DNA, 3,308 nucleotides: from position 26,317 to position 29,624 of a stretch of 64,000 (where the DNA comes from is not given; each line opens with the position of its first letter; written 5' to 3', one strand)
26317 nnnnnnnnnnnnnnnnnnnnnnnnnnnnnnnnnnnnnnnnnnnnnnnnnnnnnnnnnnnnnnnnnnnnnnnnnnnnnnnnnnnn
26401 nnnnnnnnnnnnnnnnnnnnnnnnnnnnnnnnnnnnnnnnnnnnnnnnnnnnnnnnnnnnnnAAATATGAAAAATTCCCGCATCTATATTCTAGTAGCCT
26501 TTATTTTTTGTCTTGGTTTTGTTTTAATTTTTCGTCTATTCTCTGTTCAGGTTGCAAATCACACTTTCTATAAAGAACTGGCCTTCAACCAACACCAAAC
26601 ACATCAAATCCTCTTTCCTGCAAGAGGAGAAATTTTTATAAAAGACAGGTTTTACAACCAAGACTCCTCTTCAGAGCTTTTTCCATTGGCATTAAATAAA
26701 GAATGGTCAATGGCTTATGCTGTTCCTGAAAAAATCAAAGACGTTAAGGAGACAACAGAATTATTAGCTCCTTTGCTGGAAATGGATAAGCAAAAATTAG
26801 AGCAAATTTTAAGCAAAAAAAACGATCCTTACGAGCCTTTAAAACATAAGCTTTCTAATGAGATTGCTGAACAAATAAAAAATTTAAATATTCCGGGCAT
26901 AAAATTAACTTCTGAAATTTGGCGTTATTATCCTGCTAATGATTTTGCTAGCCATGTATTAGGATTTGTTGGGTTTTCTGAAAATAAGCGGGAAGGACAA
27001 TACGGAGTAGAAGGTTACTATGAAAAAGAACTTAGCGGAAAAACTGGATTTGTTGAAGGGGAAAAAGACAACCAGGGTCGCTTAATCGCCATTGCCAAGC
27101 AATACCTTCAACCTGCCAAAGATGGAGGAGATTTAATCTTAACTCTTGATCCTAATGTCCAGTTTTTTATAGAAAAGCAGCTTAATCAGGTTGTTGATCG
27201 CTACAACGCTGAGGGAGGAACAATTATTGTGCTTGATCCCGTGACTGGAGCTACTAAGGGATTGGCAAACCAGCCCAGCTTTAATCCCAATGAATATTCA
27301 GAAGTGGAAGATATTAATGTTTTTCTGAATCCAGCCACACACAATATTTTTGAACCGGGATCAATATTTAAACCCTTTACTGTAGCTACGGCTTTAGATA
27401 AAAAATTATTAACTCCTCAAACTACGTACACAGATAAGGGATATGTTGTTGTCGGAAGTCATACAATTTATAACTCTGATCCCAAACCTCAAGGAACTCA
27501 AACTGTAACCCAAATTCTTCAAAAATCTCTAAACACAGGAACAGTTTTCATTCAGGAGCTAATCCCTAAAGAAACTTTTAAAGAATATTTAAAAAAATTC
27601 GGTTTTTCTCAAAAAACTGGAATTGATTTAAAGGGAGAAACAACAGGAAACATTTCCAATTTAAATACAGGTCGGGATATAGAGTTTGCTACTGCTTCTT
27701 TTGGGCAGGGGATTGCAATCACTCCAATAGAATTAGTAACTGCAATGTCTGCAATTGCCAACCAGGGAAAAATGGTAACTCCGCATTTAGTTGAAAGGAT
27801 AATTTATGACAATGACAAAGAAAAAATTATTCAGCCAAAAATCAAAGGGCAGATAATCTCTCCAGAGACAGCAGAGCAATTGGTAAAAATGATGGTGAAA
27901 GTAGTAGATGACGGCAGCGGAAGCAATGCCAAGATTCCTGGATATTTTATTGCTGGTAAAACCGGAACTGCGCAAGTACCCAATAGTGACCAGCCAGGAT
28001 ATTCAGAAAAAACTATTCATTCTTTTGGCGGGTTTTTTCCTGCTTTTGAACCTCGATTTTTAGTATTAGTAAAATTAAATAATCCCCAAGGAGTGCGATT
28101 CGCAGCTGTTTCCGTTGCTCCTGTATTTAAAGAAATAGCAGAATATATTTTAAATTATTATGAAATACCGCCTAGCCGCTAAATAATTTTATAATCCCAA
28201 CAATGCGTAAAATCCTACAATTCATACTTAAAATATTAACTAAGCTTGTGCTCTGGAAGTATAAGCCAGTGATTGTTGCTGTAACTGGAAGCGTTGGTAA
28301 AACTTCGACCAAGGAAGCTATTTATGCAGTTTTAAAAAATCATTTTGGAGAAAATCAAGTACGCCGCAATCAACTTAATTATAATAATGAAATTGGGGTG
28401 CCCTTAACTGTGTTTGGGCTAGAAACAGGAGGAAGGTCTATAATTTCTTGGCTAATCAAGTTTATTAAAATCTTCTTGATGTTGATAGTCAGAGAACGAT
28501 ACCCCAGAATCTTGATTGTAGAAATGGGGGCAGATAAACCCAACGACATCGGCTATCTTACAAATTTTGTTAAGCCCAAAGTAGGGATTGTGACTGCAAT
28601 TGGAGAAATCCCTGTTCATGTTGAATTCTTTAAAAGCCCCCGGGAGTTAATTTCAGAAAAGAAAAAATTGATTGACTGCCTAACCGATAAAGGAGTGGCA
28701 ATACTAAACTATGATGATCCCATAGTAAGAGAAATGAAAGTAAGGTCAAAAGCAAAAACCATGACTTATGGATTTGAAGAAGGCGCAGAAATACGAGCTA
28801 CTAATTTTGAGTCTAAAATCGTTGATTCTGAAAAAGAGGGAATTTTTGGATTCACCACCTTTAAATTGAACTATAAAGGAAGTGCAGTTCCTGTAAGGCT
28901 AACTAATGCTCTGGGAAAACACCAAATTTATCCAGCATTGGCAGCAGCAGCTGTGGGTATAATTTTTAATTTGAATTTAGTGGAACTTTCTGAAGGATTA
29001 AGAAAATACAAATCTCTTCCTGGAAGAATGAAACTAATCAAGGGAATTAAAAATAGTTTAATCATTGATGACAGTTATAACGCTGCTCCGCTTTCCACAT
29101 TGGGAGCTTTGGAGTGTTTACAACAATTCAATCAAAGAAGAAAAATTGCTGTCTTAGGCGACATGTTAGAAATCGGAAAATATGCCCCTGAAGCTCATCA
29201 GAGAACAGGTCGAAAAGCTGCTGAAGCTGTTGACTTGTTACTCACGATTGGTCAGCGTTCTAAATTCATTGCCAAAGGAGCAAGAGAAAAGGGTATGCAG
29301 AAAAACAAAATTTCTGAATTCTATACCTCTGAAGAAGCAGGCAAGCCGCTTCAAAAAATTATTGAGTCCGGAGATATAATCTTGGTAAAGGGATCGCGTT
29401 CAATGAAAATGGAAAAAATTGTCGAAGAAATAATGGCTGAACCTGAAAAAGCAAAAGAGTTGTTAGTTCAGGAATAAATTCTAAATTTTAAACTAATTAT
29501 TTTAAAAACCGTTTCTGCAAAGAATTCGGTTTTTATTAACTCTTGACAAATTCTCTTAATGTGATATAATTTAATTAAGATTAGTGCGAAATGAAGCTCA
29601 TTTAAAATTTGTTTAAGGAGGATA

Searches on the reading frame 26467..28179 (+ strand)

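Call 96: search_protein_families(library=pfam, proteins=[window:26467-28179:+], max_evalue=0.00001)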
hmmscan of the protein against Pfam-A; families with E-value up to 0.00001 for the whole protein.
window:26467-28179:+ (571 aa): 3 families
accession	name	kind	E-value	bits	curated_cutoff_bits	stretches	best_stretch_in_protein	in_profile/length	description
PF00905.27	Transpeptidase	-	1.9e-77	260.8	22.1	1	251-558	1-298/299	Penicillin binding protein transpeptidase domain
PF03717.20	PBP_dimer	-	7.3e-18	66.1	24.4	1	73-207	16-176/180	Penicillin-binding Protein dimerisation domain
PF13354.11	Beta-lactamase2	-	9.6e-06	25.5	22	0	293-442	19-157/214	Beta-lactamase enzyme family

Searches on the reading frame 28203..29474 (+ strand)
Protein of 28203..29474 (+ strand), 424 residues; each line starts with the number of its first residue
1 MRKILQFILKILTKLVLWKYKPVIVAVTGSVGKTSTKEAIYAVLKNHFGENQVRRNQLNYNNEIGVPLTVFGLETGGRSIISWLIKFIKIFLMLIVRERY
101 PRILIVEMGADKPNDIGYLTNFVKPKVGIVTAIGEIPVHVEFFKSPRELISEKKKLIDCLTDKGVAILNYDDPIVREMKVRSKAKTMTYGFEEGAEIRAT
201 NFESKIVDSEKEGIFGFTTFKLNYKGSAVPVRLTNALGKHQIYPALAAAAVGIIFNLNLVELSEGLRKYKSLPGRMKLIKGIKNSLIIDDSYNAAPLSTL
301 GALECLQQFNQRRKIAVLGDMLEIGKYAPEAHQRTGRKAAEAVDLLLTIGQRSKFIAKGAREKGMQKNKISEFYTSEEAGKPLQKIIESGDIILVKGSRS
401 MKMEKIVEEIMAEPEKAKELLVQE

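Call 96: search_protein_families(library=pfam, proteins=[window:28203-29474:+], max_evalue=0.00001)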
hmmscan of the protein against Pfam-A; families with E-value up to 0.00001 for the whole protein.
window:28203-29474:+ (424 aa): 2 families
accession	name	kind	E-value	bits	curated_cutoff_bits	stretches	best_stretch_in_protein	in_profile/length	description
PF08245.18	Mur_ligase_M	-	1.1e-29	104.2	24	2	99-251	55-199/200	Mur ligase middle domain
PF02875.26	Mur_ligase_C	-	1.1e-17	65.5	28.4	1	274-399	1-127/127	Mur ligase, glutamate ligase domain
